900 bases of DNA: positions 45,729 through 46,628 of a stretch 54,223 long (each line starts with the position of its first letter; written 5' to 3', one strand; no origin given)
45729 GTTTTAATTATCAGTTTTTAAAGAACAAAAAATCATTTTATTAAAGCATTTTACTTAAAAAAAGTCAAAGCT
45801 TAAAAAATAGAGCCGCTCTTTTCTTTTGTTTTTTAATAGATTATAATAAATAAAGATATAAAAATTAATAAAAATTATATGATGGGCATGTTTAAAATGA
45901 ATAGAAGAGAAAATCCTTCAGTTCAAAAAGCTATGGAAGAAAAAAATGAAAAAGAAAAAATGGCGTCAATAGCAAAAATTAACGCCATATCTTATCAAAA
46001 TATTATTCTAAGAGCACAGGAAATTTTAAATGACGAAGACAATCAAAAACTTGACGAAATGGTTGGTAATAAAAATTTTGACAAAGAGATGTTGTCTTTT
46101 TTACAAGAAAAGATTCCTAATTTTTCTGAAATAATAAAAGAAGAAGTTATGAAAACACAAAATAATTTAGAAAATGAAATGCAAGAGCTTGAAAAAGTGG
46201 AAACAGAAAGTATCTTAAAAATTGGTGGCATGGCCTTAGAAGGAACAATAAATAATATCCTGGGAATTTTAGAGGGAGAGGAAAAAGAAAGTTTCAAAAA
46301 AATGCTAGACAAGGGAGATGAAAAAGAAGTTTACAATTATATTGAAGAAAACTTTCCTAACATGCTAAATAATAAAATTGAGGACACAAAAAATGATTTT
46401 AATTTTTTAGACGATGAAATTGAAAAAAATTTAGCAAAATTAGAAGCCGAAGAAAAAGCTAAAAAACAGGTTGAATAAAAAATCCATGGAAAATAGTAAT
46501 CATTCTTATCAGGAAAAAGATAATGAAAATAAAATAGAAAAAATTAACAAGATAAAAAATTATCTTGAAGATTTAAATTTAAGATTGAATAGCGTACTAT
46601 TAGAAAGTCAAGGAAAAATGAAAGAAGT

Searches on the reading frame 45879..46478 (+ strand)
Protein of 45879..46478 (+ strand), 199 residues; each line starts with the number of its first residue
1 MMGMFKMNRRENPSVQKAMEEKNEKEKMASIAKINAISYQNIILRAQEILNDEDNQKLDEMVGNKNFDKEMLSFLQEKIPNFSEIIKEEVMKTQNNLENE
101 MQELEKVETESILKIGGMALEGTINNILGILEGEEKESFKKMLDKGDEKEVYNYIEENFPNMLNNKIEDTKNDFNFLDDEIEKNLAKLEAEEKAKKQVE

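Call 45: search_protein_families(library=pfam, proteins=[window:45879-46478:+], max_evalue=0.001)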
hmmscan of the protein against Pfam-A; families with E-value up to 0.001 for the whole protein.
window:45879-46478:+ (199 aa): 1 family
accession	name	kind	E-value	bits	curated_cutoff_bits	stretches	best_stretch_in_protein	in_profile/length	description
PF18908.5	DUF5663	-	0.0008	20.4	23.7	0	30-92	14-79/84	Protein of unknown function (DUF5663)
